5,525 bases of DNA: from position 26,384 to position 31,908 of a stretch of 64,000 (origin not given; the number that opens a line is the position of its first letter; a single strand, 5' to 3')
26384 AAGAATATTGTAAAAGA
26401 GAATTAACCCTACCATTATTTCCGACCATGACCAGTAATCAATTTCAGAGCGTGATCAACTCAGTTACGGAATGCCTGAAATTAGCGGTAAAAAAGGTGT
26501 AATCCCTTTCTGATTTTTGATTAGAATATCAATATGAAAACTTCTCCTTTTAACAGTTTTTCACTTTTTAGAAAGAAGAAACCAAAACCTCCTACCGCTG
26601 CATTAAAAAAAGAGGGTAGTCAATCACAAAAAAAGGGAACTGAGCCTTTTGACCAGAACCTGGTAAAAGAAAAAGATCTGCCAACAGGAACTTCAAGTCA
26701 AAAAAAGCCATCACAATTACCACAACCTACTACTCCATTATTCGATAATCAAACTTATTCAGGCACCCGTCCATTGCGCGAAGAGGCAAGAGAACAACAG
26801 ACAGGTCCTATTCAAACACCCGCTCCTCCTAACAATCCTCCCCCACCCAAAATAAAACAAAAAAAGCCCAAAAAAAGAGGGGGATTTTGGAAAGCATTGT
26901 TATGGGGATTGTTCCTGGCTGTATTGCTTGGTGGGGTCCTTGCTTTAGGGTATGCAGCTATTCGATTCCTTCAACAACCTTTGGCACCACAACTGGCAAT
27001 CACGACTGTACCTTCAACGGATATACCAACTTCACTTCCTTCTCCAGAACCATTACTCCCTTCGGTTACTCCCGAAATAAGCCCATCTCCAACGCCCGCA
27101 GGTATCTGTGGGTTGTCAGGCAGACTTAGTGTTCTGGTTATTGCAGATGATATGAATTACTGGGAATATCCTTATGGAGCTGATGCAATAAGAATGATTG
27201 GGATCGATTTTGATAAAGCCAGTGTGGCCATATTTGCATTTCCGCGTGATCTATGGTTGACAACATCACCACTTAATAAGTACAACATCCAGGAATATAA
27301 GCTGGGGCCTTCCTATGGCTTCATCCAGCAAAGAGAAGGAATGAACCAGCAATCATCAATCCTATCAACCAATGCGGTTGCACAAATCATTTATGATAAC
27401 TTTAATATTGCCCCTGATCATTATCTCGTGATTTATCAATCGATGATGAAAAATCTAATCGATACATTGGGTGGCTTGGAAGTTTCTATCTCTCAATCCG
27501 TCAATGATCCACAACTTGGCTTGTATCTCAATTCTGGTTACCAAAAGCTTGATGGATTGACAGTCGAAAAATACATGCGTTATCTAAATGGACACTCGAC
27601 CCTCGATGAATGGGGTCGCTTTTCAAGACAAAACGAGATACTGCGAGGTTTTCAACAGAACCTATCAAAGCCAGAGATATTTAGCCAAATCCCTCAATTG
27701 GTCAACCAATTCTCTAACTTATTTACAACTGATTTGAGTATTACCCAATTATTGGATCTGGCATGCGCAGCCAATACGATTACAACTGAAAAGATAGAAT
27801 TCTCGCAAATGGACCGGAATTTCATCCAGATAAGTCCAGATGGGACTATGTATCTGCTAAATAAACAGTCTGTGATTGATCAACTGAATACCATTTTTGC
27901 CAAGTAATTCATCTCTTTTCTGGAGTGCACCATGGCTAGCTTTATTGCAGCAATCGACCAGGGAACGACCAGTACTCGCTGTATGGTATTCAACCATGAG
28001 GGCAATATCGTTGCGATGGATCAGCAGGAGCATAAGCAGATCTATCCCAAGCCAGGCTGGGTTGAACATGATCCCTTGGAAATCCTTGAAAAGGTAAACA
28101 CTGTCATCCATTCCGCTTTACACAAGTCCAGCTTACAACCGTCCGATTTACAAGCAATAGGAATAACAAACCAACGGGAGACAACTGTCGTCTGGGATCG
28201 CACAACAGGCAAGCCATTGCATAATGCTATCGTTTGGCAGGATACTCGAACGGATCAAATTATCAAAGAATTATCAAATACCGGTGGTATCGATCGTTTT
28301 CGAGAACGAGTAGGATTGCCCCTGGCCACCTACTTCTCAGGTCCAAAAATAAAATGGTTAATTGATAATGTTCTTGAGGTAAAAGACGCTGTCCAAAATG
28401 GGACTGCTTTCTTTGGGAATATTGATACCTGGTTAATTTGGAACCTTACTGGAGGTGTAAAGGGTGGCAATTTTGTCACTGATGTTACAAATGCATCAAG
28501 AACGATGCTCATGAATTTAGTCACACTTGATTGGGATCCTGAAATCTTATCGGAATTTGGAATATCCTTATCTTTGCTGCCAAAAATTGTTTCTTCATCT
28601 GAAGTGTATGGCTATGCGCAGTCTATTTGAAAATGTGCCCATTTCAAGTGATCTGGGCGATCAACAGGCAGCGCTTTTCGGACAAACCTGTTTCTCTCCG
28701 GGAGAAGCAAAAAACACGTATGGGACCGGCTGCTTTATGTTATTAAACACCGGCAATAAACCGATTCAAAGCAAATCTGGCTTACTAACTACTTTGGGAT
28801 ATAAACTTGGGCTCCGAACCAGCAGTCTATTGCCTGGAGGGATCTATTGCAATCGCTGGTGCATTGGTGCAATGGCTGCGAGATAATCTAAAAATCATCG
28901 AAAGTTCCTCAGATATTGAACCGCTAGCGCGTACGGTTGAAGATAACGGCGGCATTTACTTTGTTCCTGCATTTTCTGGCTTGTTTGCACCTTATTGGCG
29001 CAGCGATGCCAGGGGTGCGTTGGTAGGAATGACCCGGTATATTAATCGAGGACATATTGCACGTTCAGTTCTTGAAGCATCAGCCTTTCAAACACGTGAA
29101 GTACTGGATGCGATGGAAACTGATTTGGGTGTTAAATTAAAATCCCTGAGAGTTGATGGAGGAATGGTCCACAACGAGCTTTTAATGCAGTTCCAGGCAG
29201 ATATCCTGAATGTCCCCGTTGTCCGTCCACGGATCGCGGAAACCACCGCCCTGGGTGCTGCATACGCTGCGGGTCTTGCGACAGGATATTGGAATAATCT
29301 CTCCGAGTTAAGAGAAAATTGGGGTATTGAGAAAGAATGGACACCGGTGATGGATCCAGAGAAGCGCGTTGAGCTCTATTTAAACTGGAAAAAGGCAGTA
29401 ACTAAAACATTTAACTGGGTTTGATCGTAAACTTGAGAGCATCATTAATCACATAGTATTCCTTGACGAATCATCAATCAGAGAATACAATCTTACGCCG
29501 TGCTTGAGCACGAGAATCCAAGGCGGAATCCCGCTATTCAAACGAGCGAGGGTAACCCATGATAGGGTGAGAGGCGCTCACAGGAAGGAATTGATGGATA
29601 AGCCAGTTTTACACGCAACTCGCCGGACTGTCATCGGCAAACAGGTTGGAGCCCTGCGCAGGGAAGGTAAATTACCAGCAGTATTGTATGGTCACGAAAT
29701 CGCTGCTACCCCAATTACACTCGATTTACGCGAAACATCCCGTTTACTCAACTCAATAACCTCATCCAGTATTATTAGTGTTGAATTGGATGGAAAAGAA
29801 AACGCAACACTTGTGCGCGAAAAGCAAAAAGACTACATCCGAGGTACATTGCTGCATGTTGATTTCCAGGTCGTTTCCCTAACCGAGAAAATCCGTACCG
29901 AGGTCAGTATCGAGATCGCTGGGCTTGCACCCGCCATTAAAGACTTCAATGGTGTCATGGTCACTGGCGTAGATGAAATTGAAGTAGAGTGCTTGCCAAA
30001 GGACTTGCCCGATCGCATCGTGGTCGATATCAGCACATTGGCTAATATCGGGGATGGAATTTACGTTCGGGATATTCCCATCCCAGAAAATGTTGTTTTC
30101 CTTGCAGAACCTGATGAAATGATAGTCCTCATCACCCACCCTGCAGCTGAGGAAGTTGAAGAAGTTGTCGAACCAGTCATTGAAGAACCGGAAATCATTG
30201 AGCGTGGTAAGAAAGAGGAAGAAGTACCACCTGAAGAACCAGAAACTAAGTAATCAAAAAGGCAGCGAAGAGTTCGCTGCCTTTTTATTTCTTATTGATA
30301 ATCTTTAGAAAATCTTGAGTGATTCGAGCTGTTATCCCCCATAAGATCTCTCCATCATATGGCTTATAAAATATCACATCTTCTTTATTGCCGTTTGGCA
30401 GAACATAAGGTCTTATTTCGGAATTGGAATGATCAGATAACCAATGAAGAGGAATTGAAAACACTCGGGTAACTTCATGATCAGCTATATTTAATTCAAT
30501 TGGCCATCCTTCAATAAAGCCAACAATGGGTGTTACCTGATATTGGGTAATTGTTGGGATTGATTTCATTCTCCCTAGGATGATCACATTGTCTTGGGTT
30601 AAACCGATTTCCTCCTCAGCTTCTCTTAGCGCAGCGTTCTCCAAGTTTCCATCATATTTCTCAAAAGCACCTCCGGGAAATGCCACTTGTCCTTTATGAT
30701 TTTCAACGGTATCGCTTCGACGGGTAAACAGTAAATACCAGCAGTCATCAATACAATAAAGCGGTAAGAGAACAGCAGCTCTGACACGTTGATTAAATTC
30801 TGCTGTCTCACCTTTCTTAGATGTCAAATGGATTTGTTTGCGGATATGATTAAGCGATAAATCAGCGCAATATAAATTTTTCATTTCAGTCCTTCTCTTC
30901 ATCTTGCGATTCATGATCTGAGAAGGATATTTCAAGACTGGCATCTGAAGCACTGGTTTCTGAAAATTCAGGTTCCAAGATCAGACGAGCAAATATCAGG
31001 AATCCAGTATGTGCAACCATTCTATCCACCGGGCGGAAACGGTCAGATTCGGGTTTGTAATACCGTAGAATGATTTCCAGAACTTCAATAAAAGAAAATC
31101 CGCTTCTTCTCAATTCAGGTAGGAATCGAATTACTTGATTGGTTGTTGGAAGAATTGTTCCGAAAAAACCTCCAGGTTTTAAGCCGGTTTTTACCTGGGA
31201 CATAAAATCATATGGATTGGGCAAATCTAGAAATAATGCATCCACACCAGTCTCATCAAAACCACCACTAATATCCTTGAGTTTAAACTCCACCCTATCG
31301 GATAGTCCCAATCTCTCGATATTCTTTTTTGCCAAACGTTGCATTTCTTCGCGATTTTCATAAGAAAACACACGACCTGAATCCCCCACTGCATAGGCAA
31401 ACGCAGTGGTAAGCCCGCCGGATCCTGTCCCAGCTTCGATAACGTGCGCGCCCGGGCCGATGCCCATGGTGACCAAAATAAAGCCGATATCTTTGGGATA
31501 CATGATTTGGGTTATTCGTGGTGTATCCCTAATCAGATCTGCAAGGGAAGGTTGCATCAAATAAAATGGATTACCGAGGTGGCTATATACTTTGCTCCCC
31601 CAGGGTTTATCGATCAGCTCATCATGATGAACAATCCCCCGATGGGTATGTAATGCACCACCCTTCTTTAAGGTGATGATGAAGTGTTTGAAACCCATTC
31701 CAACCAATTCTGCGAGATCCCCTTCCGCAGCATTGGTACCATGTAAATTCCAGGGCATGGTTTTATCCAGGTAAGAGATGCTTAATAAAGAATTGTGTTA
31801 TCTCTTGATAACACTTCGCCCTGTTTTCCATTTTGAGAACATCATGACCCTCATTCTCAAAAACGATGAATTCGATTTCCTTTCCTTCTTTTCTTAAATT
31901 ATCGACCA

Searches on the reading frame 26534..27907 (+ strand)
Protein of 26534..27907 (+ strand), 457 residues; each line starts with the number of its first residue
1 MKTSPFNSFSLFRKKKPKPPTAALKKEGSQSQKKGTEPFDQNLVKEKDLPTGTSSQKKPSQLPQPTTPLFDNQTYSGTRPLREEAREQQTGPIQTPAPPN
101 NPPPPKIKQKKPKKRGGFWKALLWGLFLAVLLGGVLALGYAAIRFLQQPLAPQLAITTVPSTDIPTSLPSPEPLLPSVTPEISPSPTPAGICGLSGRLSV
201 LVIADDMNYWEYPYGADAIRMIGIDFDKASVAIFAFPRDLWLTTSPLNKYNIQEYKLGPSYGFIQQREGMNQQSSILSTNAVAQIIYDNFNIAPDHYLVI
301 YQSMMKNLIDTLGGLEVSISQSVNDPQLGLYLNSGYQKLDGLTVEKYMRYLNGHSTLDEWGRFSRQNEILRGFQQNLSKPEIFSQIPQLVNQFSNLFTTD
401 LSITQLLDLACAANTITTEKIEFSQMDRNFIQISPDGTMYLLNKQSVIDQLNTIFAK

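Call 69: search_protein_families(library=pfam, proteins=[window:26534-27907:+], max_evalue=0.00001)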
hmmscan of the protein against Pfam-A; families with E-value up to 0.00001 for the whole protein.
window:26534-27907:+ (457 aa): 1 family
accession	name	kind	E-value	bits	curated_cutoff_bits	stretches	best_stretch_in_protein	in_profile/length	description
PF03816.19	LytR_cpsA_psr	-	4.5e-18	66.3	24.6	1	216-377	2-148/150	LytR_cpsA_psr family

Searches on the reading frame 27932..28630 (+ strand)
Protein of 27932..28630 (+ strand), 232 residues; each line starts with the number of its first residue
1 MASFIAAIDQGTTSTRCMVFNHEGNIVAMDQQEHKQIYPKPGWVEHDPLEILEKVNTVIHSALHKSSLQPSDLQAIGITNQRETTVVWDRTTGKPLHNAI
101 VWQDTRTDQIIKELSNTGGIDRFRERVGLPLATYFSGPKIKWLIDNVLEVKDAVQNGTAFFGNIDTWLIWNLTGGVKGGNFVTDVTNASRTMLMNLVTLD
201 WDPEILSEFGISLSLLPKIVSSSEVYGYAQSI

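Call 69: search_protein_families(library=pfam, proteins=[window:27932-28630:+], max_evalue=0.00001)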
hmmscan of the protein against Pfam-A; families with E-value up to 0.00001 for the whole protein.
window:27932-28630:+ (232 aa): 1 family
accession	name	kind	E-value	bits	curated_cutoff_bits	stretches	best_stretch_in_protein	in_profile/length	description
PF00370.27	FGGY_N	-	1.9e-73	247.5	28.8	1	5-230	2-217/245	FGGY family of carbohydrate kinases, N-terminal domain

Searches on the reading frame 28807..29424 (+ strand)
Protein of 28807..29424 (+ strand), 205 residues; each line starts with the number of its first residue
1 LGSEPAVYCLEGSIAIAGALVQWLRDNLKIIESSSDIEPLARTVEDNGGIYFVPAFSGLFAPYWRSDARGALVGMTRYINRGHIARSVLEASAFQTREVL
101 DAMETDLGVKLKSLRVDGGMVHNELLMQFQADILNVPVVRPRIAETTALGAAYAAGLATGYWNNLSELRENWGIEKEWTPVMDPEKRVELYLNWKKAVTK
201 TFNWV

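Call 69: search_protein_families(library=pfam, proteins=[window:28807-29424:+], max_evalue=0.00001)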
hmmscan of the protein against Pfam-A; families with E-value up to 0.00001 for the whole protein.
window:28807-29424:+ (205 aa): 1 family
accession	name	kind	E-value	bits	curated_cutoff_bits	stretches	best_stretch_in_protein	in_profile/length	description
PF02782.22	FGGY_C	-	4.4e-44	151.1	27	1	4-158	34-197/198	FGGY family of carbohydrate kinases, C-terminal domain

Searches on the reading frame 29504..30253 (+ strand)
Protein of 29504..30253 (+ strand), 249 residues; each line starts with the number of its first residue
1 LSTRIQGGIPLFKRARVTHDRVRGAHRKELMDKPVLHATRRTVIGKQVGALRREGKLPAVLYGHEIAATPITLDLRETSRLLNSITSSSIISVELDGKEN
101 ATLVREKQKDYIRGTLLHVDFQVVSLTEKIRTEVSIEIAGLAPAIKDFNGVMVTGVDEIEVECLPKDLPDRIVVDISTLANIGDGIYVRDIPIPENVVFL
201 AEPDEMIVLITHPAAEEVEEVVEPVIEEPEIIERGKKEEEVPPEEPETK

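Call 69: search_protein_families(library=pfam, proteins=[window:29504-30253:+], max_evalue=0.00001)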
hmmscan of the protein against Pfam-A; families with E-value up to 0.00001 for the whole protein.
window:29504-30253:+ (249 aa): 2 families
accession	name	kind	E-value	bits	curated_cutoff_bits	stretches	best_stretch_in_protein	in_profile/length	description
PF14693.11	Ribosomal_TL5_C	-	5e-21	75.3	27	1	129-213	1-83/84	Ribosomal protein TL5, C-terminal domain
PF01386.24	Ribosomal_L25p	-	5.9e-19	68.8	23.6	1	36-121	1-82/82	Ribosomal L25p family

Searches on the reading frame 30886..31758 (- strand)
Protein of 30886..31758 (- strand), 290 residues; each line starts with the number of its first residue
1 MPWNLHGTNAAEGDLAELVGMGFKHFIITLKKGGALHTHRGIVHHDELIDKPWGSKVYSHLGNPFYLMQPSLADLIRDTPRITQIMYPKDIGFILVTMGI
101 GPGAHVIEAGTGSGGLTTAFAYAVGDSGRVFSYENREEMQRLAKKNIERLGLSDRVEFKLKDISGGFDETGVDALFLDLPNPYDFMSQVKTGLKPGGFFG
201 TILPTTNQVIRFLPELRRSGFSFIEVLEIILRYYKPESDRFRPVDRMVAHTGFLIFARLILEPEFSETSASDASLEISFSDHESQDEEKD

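Call 69: search_protein_families(library=pfam, proteins=[window:30886-31758:-], max_evalue=0.00001)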
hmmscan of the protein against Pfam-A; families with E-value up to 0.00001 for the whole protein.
window:30886-31758:- (290 aa): 5 families
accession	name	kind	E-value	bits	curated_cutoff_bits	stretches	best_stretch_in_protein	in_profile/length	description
PF08704.16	GCD14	-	1.8e-32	113.4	26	1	80-235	18-178/247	tRNA methyltransferase complex GCD14 subunit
PF01135.25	PCMT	-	1.7e-10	41.5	20.3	1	91-176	62-147/210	Protein-L-isoaspartate(D-aspartate) O-methyltransferase (PCMT)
PF13847.12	Methyltransf_31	-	5.6e-10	39.5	27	1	102-199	3-107/145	Methyltransferase domain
PF14801.12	TrmI-like_N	-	2.9e-09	37.2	24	1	12-55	5-48/50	TrmI-like N-terminal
PF13649.12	Methyltransf_25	-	4.3e-06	27.8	27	1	106-197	1-97/97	Methyltransferase domain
